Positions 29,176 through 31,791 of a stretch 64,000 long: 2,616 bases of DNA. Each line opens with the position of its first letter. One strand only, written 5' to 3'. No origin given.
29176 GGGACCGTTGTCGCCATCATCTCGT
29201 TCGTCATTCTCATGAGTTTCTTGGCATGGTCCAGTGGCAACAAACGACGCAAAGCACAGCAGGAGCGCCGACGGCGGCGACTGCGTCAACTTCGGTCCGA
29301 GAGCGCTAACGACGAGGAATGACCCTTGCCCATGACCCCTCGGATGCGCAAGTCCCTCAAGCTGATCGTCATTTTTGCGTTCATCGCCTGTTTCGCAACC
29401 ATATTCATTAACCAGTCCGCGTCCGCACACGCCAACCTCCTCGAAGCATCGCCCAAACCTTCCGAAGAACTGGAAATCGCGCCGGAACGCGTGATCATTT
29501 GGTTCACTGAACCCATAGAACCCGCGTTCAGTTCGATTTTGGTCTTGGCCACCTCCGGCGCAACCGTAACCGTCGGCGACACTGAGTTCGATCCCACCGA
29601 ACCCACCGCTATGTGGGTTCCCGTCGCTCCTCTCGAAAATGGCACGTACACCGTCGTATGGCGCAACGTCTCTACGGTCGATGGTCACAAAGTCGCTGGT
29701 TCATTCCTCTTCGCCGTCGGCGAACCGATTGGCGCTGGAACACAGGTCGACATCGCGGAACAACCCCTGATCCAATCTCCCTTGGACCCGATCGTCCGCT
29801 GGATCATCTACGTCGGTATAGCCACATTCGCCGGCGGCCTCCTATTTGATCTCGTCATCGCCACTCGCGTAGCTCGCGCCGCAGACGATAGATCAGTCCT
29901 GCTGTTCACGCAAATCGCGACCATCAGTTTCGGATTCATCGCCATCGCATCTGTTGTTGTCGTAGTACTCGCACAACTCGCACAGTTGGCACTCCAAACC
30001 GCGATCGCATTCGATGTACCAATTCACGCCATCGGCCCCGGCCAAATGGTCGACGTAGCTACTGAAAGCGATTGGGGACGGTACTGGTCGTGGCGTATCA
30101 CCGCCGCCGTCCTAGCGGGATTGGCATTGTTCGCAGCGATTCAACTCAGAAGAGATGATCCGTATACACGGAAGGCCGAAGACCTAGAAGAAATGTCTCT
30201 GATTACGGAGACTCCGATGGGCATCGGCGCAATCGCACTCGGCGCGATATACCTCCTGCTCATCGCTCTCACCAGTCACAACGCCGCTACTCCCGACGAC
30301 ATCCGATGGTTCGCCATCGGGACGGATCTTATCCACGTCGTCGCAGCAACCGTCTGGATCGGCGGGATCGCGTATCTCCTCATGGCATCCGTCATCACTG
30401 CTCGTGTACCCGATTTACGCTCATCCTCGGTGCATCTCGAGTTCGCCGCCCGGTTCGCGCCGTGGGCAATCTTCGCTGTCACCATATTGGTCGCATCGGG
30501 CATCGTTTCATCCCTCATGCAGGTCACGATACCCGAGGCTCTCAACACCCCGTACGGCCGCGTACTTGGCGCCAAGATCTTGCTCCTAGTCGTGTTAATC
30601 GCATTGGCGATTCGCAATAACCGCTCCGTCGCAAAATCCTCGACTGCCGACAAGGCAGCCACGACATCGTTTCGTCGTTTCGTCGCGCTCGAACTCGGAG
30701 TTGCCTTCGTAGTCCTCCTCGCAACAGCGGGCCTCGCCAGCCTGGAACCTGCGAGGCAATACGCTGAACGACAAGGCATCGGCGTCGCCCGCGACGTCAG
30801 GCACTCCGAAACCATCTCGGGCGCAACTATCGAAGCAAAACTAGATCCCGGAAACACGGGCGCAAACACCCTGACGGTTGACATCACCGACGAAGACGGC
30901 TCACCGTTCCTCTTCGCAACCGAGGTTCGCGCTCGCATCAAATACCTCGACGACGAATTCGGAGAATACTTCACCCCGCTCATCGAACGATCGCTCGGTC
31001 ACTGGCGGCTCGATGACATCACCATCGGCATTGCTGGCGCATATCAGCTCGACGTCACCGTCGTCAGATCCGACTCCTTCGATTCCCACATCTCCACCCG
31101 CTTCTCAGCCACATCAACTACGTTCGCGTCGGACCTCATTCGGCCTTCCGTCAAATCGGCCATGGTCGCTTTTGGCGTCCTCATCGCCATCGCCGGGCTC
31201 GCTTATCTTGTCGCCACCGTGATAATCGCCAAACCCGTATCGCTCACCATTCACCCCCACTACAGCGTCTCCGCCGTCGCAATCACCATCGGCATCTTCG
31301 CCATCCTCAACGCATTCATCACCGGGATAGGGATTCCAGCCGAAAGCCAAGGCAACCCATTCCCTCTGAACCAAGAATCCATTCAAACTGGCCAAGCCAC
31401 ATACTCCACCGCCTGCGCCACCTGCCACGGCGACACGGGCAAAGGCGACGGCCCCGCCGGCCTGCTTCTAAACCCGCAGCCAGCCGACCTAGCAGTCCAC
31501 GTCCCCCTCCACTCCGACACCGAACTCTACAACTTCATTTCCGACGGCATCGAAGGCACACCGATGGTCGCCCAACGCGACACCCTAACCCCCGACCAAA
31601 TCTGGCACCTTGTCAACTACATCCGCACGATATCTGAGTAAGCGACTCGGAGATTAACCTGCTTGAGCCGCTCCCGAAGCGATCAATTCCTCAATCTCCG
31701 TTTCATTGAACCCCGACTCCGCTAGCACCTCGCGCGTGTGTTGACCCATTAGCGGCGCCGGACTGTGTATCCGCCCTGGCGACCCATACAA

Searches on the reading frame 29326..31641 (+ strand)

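Call 61: search_protein_families(library=pfam, proteins=[window:29326-31641:+], max_evalue=0.00001)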
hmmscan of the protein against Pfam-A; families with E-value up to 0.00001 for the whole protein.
window:29326-31641:+ (771 aa): 4 families
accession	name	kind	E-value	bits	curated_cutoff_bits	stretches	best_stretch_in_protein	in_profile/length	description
PF05425.18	CopD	-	2e-19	70.3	32.1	1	372-470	2-105/105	Copper resistance protein D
PF04234.18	CopC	-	8.7e-19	68.8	23.3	1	35-131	1-92/92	CopC domain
PF13442.11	Cytochrome_CBB3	-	2.2e-11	44.4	27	1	686-766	3-68/68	Cytochrome C oxidase, cbb3-type, subunit III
PF00034.26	Cytochrom_C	-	1.1e-09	39.9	21.3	1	687-769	2-89/90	Cytochrome c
